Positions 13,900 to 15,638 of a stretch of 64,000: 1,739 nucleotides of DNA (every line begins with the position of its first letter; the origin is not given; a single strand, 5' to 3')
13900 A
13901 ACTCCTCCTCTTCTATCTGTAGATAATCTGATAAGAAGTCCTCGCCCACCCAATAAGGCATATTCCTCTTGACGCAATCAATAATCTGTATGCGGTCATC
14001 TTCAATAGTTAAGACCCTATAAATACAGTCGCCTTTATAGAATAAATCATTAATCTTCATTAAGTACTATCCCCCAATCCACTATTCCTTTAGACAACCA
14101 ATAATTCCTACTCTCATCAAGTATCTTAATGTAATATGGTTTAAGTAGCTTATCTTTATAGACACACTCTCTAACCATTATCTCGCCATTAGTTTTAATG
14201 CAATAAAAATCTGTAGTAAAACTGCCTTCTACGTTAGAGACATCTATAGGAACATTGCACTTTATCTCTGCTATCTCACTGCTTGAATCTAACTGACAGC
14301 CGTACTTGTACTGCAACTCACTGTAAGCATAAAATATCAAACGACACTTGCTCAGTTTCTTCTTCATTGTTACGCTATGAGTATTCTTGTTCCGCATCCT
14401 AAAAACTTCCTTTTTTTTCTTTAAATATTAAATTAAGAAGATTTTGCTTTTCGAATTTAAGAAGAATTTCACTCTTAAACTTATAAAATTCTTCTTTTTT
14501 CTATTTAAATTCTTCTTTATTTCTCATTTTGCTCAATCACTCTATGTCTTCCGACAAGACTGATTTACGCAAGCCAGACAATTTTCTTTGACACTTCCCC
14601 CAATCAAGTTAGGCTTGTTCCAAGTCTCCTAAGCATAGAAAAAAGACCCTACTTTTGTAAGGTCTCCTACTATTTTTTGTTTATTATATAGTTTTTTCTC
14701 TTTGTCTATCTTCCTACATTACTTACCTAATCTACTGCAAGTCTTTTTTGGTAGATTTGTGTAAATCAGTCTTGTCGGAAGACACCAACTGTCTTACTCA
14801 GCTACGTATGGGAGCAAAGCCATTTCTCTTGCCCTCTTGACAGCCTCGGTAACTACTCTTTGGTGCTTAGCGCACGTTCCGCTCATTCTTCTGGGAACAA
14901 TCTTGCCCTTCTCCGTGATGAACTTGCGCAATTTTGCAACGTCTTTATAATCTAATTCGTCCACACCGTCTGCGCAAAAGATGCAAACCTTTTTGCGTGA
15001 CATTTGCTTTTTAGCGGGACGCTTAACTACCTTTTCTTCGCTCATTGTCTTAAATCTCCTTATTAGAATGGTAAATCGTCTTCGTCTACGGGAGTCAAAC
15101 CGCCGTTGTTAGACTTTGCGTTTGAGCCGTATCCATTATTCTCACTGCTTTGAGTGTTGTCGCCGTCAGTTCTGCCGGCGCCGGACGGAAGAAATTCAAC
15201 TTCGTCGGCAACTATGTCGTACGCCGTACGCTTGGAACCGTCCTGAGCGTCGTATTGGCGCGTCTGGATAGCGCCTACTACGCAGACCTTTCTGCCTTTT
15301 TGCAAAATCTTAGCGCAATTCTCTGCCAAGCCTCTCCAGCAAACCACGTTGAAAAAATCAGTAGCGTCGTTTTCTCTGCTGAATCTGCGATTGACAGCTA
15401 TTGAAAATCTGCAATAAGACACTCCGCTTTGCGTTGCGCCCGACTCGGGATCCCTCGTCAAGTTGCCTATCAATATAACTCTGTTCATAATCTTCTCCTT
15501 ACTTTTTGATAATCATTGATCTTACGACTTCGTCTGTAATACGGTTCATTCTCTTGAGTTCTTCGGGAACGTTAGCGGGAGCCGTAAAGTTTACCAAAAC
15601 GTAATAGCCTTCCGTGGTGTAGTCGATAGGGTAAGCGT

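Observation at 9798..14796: Tn7-like element inserted 10 bp downstream of rpsR: a possible undescribed attachment site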

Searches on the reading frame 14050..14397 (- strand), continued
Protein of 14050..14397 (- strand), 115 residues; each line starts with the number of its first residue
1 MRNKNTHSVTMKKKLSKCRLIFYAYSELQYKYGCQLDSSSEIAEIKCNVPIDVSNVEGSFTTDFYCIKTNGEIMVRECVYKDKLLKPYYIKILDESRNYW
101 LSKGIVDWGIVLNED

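Call 111: search_solved_structures(query=A3, max_evalue=10, show_alignments=3)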
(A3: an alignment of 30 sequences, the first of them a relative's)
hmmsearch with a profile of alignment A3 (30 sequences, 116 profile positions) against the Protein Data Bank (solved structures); distinct sequences matched with E-value up to 10: 3.
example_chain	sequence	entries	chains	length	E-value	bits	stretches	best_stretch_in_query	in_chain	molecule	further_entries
2p5q_A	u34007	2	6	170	0.037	17.4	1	15-73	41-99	Glutathione peroxidase 5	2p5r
2c7h_A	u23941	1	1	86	0.2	15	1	34-76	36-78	RETINOBLASTOMA-BINDING PROTEIN 6, ISOFORM 3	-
7qoj_J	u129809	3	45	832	0.67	13.4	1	46-86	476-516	Tail fiber protein gp22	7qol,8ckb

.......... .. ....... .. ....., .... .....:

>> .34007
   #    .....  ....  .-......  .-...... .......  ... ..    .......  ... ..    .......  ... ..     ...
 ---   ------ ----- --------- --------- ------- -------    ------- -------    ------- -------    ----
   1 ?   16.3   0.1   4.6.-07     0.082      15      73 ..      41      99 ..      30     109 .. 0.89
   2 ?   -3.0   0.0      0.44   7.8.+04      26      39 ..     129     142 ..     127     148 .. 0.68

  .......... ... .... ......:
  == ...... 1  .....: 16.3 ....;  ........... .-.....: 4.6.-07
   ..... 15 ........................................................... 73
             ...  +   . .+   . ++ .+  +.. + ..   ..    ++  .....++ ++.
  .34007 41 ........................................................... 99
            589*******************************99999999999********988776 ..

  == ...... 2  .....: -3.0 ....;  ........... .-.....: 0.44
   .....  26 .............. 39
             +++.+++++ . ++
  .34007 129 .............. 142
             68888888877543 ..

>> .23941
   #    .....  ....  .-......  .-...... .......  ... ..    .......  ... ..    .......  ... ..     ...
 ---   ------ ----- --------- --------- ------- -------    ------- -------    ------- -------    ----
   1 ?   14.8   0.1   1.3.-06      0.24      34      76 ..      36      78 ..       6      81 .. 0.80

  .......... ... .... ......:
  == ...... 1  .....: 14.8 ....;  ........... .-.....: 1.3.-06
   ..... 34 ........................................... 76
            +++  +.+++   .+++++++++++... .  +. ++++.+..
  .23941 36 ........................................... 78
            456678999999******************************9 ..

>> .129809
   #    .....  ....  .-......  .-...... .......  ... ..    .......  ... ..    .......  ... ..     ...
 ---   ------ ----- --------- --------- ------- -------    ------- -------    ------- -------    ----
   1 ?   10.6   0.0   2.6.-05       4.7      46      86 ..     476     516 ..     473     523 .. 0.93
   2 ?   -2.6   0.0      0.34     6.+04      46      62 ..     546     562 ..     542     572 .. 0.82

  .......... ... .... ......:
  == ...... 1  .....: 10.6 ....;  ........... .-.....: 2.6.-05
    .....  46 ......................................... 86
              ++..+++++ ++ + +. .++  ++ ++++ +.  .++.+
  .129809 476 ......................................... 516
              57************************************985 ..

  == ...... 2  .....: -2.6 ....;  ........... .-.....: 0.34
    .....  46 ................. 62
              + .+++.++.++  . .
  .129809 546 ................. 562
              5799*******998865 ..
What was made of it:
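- Tried and rejected: Profile search of the TnsA' family against PDB sequences did not reach TnsA (call 111); only the fold comparison did.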

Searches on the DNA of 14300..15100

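Call 38: search_rna_families(source=window, start=14300, end=15100, threshold=evalue, max_evalue=1)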
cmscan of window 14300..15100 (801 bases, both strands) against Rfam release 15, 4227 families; matches with E-value up to 1: 2.
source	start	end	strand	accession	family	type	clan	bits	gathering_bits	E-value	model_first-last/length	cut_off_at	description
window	14314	14373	-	RF01604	plasmodium_snoR28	Gene; snRNA; snoRNA; CD-box;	-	23.7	63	0.39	1-78/78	no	small nucleolar RNA snoR28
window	14435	14496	-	RF00689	MIR390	Gene; miRNA;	-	21.3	77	0.14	1-121/121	no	MIR390 microRNA precursor family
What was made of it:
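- Tried and rejected: Rfam on 14300-15100 gave only chance-level hits (call 38), so U is not a known RNA gene.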

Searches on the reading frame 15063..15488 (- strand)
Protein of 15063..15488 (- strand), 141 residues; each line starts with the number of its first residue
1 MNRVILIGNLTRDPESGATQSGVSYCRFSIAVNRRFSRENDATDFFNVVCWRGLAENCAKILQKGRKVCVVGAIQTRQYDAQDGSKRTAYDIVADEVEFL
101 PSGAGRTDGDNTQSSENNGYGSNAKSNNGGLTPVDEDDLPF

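Call 16: find_encoding_contigs(protein=window:15063-15488:-, flank=10000, max_places=10)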
Protein window:15063-15488:- (141 aa): 3 contigs read that carry it; 2 places shown.
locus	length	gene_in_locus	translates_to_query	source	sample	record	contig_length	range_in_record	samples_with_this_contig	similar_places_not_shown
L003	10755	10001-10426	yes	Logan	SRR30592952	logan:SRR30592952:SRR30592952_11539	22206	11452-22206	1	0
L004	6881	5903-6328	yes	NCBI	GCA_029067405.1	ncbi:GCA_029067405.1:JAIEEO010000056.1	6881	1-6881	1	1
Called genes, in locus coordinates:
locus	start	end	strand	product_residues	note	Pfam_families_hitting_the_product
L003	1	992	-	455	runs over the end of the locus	PF12773:DZR, PF13240:Zn_Ribbon_1 (faint), PF13248:Zn_ribbon_3 (faint)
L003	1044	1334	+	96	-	PF12844:HTH_19, PF13560:HTH_31 (weak), PF01381:HTH_3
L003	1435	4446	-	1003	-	PF22907:Ams1-like_1st, PF03065:Glyco_hydro_57 (weak), PF01074:Glyco_hydro_38N, PF09261:Alpha-mann_mid, PF07748:Glyco_hydro_38C, PF17677:Glyco_hydro38C2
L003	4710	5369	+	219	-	PF01863:YgjP-like, PF08325:WLM (weak)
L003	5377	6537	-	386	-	PF01966:HD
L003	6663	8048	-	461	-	PF01546:Peptidase_M20, PF07687:M20_dimer (faint)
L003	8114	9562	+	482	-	PF00749:tRNA-synt_1c, PF19269:Anticodon_2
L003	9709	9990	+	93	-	PF01250:Ribosomal_S6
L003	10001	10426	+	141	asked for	PF00436:SSB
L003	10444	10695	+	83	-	PF01084:Ribosomal_S18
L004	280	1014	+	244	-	PF01863:YgjP-like, PF08325:WLM (weak)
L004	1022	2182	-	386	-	PF01966:HD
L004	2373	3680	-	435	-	PF01546:Peptidase_M20, PF07687:M20_dimer (faint)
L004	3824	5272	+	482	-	PF00749:tRNA-synt_1c, PF19269:Anticodon_2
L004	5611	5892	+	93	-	PF01250:Ribosomal_S6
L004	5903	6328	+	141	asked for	PF00436:SSB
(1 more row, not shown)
